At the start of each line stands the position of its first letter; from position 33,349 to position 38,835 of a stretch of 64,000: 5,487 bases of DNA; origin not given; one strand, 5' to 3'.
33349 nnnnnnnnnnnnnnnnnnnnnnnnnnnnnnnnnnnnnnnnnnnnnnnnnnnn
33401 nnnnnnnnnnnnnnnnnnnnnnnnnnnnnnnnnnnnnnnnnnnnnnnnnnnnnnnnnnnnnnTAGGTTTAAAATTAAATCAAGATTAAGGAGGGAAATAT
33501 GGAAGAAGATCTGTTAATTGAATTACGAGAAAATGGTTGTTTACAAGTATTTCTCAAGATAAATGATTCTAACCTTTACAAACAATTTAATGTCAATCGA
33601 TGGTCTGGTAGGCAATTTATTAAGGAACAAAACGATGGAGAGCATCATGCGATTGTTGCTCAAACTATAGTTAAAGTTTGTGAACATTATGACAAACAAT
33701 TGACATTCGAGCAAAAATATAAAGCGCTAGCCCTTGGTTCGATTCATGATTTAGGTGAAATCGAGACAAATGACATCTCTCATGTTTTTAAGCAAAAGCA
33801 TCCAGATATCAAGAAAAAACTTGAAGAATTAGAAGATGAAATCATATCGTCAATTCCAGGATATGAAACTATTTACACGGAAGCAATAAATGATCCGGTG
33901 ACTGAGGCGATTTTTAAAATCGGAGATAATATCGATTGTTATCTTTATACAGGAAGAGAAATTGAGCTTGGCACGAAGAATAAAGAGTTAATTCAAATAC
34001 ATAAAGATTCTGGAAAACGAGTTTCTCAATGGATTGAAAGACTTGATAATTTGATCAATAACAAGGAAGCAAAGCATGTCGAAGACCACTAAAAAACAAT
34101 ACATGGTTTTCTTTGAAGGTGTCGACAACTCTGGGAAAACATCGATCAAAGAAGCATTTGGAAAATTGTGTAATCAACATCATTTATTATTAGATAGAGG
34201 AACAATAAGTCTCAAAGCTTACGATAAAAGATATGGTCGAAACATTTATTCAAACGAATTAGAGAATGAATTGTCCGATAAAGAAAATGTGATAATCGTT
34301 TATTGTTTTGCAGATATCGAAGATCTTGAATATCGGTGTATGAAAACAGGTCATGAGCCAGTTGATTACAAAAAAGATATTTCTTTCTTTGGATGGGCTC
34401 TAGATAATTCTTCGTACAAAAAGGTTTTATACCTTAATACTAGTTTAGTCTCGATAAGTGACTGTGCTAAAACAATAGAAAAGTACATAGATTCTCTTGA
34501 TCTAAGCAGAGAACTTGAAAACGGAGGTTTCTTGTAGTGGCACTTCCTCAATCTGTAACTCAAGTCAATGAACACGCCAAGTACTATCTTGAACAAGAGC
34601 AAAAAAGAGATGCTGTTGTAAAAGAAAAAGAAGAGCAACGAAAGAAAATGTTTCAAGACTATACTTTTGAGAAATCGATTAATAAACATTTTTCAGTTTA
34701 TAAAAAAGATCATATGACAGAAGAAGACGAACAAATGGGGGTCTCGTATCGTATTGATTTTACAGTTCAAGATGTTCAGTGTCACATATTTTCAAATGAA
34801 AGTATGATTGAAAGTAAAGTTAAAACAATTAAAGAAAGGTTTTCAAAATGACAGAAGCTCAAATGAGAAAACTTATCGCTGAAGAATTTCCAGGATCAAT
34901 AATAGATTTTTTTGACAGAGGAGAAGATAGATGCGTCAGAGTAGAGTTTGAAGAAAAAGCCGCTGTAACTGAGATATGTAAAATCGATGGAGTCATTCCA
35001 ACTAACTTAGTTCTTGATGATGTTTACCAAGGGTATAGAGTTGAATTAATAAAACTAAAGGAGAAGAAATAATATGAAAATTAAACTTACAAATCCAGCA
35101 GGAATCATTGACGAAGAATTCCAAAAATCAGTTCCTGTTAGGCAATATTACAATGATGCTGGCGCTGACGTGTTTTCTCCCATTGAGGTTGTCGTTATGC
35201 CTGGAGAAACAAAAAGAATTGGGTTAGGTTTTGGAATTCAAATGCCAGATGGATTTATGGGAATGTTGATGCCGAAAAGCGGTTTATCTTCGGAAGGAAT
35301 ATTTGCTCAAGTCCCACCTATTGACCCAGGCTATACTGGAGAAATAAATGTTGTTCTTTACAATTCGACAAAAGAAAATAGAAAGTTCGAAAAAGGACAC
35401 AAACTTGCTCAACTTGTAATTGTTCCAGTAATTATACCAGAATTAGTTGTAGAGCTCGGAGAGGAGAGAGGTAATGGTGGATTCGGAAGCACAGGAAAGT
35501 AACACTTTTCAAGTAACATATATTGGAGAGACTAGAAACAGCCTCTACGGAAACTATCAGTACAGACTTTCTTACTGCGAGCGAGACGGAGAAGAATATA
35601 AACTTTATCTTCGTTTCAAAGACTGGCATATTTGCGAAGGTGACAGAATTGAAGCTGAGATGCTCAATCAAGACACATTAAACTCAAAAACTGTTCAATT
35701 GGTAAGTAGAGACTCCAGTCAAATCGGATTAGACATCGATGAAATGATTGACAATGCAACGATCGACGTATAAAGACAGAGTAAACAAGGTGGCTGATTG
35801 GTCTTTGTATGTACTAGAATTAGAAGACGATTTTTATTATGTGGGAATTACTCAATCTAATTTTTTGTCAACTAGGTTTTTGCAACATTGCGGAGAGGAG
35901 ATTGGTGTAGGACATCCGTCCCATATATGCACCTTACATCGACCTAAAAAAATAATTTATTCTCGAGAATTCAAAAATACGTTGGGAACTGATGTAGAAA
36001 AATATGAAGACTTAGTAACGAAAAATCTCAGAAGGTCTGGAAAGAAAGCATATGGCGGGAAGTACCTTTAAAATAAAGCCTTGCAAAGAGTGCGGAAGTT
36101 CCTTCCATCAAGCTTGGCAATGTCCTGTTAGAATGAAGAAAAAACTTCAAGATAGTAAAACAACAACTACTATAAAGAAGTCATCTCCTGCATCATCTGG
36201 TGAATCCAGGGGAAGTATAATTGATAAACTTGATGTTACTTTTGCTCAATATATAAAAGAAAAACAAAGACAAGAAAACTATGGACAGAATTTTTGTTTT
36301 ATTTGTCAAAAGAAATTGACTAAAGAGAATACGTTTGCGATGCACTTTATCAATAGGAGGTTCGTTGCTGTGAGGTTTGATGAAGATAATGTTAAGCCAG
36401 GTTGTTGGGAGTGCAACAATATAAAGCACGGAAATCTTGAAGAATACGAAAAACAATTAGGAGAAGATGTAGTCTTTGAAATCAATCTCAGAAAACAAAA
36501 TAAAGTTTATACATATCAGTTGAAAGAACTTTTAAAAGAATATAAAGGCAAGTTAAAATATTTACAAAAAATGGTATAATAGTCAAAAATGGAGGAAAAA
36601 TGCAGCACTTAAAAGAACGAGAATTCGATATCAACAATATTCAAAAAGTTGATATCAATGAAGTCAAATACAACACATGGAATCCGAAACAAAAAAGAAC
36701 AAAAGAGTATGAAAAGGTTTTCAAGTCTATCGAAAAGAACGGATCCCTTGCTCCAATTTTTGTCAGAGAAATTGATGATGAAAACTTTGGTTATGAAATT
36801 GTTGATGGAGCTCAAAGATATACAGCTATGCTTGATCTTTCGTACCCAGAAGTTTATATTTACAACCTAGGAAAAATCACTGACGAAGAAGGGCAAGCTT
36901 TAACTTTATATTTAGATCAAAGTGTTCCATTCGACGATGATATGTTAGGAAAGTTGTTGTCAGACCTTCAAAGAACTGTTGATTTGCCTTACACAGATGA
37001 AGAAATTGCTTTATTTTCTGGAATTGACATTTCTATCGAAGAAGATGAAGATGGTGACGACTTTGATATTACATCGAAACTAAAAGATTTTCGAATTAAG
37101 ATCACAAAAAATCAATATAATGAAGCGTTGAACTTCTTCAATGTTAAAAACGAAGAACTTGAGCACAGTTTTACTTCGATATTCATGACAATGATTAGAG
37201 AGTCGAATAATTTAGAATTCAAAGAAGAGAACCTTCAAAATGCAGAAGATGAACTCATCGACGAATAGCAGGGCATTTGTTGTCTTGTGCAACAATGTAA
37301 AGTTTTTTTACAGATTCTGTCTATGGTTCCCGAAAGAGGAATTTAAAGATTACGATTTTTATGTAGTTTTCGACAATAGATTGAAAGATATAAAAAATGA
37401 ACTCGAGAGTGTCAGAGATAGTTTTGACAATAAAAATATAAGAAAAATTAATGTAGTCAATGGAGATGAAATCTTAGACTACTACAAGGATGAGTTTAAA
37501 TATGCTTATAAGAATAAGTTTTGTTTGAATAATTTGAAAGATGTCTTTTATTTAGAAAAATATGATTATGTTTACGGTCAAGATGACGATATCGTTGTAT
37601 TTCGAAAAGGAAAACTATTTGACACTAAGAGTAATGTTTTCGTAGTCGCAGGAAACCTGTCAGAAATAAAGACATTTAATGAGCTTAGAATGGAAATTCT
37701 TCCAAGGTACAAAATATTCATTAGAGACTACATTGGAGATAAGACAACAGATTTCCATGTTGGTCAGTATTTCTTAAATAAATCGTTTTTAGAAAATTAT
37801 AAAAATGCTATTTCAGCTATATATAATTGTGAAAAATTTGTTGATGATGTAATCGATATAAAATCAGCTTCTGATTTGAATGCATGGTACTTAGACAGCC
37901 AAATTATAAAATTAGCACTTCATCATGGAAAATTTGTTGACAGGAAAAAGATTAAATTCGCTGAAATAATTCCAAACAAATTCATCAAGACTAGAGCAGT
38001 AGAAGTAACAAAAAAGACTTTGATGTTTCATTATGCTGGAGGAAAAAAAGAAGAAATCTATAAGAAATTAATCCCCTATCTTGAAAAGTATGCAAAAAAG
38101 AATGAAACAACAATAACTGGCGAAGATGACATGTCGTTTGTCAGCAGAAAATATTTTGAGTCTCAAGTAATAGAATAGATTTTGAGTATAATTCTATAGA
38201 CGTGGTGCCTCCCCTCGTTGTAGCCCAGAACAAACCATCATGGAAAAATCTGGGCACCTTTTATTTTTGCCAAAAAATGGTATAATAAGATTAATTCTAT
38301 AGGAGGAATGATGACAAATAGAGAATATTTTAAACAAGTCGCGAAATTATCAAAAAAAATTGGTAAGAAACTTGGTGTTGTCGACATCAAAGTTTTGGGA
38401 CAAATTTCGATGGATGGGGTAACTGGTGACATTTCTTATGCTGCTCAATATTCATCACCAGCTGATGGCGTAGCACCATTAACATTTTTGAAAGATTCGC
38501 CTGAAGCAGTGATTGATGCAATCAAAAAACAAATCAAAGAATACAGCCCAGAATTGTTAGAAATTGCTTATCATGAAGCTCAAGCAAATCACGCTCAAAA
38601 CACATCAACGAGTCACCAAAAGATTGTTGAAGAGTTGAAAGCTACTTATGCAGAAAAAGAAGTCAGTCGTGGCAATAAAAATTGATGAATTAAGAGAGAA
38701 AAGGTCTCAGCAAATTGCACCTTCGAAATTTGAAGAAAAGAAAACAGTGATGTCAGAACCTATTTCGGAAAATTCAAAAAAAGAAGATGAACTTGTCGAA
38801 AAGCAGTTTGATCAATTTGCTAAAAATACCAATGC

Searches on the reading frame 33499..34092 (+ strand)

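Call 33: search_protein_families(library=pfam, proteins=[window:33499-34092:+], max_evalue=0.01)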
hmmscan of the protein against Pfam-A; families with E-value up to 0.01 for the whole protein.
window:33499-34092:+ (197 aa): 2 families
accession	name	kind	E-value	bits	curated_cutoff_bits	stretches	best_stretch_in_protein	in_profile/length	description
PF12917.13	YfbR-like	-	1.3e-11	45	25.9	1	31-176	11-164/182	5'-deoxynucleotidase YfbR-like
PF13023.12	HD_3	-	4.1e-06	27.2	22.5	1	32-121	7-95/165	HD domain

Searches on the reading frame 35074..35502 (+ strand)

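Call 33: search_protein_families(library=pfam, proteins=[window:35074-35502:+], max_evalue=0.01)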
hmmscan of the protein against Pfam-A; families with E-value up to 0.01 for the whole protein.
window:35074-35502:+ (142 aa): 2 families
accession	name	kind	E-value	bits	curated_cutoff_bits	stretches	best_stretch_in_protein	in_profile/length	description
PF00692.24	dUTPase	-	9.7e-22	77.6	22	1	19-141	4-129/129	dUTPase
PF22769.1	DCD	-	8.1e-07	29.7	27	1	55-116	87-150/153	dCTP deaminase-like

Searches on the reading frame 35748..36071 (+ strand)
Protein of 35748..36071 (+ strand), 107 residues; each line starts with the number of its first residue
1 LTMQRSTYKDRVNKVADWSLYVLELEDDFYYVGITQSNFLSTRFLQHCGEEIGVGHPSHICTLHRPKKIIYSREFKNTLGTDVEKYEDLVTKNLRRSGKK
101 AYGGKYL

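Call 33: search_protein_families(library=pfam, proteins=[window:35748-36071:+], max_evalue=0.01)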
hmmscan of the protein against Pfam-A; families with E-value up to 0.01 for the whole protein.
window:35748-36071:+ (107 aa): 1 family
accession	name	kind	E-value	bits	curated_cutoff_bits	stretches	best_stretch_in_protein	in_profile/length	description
PF01541.30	GIY-YIG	-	0.00098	19.8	22.6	1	18-94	2-72/78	GIY-YIG catalytic domain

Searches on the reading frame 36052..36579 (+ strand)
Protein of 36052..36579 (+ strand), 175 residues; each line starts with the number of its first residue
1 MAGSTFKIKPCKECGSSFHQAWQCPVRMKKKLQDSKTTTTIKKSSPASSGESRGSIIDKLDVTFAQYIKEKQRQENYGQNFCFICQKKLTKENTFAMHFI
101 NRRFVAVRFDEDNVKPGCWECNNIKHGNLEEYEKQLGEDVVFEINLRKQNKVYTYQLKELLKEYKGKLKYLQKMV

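Call 33: search_protein_families(library=pfam, proteins=[window:36052-36579:+], max_evalue=0.01)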
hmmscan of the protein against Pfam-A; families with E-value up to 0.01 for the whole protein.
window:36052-36579:+ (175 aa): 1 family
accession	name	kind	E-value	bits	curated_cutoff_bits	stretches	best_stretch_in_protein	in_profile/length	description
PF05766.18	NinG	-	1.6e-08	35.1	25.4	1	10-173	8-192/193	Bacteriophage Lambda NinG protein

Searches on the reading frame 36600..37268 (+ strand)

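Call 33: search_protein_families(library=pfam, proteins=[window:36600-37268:+], max_evalue=0.01)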
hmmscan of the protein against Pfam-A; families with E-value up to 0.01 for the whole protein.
window:36600-37268:+ (222 aa): 2 families
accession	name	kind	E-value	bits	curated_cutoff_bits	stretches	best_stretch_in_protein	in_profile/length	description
PF02195.25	ParB_N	-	4.8e-09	36.6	26.3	1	13-85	2-73/95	ParB N-terminal domain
PF03235.19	GmrSD_N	-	5.2e-05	23.9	33.2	1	34-194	25-131/199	GmrSD restriction endonuclease, N-terminal domain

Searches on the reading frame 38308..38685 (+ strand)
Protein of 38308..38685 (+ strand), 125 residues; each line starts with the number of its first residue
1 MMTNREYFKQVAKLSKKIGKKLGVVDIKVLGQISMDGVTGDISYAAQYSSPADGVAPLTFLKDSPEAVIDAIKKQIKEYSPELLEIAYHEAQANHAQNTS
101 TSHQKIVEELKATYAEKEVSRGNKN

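Call 33: search_protein_families(library=pfam, proteins=[window:38308-38685:+], max_evalue=0.01)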
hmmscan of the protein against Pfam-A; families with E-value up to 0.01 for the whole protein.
window:38308-38685:+ (125 aa): 1 family
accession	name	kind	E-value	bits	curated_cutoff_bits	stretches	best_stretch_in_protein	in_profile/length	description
PF23671.1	HTH_70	-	0.0016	19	27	1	86-119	16-49/71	HTH 3-helical bundle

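Call 60: search_protein_families(library=phrogs, proteins=[window:38308-38685:+], max_evalue=0.001)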
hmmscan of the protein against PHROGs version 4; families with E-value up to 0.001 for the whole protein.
window:38308-38685:+ (125 aa): 0 families
